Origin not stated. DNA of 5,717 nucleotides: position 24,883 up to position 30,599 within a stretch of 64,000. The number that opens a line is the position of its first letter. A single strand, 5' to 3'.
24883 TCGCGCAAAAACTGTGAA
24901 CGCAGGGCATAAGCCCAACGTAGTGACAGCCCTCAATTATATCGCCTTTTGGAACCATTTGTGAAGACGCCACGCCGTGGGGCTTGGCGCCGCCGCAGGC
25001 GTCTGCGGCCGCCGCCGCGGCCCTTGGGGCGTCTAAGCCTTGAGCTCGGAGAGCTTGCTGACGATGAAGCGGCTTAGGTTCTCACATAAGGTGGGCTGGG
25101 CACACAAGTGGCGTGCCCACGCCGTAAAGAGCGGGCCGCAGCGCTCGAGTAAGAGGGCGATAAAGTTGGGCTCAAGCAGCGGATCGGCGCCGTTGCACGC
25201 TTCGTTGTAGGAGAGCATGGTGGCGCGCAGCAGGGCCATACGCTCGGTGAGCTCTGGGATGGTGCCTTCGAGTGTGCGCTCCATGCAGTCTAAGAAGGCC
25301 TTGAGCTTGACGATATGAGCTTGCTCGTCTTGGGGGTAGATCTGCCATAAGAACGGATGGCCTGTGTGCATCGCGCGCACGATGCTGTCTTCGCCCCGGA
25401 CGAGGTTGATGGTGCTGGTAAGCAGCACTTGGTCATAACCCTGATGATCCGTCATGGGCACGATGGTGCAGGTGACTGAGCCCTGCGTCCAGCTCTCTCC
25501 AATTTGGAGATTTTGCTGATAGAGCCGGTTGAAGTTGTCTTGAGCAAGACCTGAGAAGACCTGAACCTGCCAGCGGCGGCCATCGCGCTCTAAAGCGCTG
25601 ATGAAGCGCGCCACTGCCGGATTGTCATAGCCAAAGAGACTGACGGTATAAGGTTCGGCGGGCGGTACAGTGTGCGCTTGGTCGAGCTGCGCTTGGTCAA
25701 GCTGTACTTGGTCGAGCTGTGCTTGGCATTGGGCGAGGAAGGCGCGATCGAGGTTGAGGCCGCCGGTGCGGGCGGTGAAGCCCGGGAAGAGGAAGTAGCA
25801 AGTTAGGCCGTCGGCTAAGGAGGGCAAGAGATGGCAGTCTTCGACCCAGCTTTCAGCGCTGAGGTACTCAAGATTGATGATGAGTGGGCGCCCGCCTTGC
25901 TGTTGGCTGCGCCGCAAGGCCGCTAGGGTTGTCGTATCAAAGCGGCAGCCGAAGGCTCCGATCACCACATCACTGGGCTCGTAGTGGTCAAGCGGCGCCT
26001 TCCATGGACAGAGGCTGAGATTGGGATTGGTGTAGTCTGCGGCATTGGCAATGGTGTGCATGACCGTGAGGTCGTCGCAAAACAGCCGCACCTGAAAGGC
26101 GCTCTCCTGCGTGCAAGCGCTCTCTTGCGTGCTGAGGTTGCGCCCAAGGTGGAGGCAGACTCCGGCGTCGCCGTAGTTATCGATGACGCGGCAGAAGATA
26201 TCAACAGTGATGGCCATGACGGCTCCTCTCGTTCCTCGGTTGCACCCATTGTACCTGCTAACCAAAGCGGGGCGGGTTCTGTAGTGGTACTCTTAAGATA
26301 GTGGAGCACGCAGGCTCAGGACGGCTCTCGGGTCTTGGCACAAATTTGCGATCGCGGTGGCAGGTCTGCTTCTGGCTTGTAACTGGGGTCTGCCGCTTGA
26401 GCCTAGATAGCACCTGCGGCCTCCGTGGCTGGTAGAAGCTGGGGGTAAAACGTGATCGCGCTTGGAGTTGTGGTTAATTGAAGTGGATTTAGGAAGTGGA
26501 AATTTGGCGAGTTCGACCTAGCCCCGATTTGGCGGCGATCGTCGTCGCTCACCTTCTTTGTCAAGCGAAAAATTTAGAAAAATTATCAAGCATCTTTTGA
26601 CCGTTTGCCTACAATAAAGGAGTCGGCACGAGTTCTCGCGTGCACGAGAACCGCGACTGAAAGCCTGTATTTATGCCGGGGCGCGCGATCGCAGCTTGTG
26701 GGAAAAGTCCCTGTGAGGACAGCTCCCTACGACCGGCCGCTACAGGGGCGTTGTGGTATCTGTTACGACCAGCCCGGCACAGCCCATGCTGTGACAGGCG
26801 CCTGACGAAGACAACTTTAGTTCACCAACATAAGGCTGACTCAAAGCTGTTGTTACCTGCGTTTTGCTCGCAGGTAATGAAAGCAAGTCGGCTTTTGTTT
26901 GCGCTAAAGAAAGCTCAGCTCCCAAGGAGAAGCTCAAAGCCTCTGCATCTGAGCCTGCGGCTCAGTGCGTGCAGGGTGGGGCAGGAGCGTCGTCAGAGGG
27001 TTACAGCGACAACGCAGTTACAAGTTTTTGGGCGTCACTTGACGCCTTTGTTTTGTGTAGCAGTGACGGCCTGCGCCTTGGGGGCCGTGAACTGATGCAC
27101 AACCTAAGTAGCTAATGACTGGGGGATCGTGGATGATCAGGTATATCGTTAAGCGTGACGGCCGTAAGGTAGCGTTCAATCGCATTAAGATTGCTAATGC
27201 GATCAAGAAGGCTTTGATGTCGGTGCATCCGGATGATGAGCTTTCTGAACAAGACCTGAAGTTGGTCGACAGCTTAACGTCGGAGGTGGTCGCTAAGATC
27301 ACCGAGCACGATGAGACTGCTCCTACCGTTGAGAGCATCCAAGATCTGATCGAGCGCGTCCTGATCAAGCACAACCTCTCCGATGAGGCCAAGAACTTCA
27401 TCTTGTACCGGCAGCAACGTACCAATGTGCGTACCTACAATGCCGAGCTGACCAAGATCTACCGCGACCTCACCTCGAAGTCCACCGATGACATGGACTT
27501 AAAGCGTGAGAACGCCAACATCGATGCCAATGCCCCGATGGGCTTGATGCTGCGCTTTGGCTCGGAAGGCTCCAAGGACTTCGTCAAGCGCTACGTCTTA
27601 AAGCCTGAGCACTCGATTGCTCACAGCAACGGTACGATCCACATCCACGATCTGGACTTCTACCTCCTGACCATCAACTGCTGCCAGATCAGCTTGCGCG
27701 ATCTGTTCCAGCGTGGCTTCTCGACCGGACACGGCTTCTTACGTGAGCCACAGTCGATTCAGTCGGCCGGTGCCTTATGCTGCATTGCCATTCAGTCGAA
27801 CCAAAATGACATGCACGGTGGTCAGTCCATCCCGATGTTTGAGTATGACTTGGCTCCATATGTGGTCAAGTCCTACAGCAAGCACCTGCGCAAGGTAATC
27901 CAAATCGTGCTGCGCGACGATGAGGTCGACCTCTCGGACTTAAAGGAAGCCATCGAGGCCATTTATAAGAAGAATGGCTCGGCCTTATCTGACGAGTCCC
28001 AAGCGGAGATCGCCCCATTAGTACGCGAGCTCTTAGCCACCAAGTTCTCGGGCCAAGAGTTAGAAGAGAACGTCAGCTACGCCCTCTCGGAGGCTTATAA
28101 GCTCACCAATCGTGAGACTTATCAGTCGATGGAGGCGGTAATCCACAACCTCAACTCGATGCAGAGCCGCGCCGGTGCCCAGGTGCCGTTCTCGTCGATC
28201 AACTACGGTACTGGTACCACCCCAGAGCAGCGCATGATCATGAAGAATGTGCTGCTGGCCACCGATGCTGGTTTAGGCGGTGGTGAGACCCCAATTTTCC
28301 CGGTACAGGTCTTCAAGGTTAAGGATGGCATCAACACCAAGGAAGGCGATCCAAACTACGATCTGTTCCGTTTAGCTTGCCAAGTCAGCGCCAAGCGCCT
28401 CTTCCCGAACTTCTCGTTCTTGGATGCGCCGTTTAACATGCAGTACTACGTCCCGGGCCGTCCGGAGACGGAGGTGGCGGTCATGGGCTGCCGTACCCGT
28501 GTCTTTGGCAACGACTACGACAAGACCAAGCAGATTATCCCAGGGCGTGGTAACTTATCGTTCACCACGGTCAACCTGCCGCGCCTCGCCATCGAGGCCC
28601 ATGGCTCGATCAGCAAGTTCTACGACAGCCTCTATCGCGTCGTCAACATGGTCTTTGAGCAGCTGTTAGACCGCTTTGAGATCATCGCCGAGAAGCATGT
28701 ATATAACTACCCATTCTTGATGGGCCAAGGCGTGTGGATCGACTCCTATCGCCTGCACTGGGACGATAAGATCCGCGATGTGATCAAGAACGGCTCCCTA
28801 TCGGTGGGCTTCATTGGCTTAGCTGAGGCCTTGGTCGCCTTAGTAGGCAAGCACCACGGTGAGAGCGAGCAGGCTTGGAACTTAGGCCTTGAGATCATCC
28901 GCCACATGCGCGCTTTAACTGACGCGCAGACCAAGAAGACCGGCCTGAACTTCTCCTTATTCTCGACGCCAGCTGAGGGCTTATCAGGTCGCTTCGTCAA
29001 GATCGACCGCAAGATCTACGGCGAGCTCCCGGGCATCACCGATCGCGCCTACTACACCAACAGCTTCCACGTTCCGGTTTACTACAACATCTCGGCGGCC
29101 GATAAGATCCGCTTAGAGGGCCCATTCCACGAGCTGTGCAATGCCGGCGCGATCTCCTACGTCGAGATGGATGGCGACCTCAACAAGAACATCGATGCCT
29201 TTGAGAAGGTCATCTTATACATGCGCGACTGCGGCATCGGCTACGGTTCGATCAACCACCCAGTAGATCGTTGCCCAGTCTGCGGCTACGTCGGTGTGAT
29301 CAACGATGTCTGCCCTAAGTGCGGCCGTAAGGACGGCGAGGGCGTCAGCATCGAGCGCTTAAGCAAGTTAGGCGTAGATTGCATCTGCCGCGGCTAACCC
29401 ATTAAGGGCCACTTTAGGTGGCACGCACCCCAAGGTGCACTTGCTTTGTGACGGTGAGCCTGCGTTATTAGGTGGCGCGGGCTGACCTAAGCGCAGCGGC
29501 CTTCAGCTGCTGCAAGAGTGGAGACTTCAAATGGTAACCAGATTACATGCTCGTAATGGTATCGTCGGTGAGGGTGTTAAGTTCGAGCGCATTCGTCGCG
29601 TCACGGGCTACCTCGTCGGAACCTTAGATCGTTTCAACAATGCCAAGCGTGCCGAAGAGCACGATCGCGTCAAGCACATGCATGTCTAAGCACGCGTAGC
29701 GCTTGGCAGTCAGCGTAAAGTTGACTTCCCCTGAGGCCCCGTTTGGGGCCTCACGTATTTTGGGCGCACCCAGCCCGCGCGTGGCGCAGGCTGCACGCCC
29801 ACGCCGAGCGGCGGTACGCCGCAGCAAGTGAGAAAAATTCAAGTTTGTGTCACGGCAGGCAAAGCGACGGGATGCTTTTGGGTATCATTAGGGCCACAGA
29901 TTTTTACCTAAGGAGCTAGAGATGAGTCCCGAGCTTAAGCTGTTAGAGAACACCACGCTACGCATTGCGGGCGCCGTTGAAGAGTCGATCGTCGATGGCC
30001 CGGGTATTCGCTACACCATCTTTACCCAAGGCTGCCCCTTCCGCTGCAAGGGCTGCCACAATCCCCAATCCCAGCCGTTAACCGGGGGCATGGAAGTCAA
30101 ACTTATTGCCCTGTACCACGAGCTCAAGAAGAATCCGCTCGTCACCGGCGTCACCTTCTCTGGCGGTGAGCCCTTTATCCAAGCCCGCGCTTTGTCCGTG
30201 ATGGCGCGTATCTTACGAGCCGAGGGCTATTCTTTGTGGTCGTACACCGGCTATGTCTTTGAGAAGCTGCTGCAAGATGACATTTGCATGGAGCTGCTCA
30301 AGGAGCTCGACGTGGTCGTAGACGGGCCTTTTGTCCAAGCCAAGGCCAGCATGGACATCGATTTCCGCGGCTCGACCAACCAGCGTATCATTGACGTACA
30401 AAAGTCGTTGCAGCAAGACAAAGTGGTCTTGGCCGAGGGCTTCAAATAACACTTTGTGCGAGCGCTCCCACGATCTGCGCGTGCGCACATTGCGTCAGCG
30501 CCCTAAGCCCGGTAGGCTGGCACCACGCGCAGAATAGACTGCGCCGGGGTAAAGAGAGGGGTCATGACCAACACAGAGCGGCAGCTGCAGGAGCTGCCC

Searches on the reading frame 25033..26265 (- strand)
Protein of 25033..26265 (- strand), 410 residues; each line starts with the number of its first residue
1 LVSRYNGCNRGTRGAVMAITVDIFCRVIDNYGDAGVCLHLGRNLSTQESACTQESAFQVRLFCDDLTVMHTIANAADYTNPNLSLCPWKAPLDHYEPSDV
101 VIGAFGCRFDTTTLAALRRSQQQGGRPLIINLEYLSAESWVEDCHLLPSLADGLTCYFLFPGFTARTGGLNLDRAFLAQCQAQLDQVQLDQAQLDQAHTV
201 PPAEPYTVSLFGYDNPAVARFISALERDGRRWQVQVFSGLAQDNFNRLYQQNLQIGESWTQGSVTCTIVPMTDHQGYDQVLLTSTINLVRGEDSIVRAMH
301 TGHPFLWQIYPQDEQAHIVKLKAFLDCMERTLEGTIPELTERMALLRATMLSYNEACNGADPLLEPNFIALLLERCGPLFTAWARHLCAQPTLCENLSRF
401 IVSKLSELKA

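Call 11: search_protein_families(library=pfam, proteins=[window:25033-26265:-], max_evalue=0.001)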
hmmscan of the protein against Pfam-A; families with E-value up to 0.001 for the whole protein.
window:25033-26265:- (410 aa): 1 family
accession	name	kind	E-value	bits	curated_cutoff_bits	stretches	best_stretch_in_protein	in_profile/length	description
PF10093.14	EarP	-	4.6e-94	316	25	1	21-401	1-371/372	Elongation-Factor P (EF-P) rhamnosyltransferase EarP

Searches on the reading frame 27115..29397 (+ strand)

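Call 11: search_protein_families(library=pfam, proteins=[window:27115-29397:+], max_evalue=0.001)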
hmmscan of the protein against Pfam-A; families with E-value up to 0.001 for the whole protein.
window:27115-29397:+ (760 aa): 4 families
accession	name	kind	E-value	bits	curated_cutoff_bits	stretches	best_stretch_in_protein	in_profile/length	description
PF13597.11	NRDD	-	9.9e-184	612.5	26.2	1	132-740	1-531/562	Anaerobic ribonucleoside-triphosphate reductase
PF03477.21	ATP-cone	-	5.7e-20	72.1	25.8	1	10-103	2-87/88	ATP cone domain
PF01228.26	Gly_radical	-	0.00015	22.7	22.2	1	658-740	4-88/106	Glycine radical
PF03882.20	KicB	-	0.00077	20.1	22.1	0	33-104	35-105/115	MukF winged-helix domain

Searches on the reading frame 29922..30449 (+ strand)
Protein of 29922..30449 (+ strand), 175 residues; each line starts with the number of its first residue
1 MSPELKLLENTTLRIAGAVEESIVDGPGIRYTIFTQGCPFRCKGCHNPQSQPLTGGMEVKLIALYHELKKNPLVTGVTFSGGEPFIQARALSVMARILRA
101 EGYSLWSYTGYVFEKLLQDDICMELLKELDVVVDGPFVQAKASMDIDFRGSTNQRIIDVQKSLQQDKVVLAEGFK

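Call 11: search_protein_families(library=pfam, proteins=[window:29922-30449:+], max_evalue=0.001)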
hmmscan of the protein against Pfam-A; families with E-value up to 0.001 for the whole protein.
window:29922-30449:+ (175 aa): 2 families
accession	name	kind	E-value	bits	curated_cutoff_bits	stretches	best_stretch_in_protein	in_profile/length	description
PF13353.11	Fer4_12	-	2.4e-35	122.3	22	1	24-157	1-137/137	4Fe-4S single cluster domain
PF04055.27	Radical_SAM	-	4.7e-08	33.8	29.5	1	33-130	2-101/166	Radical SAM superfamily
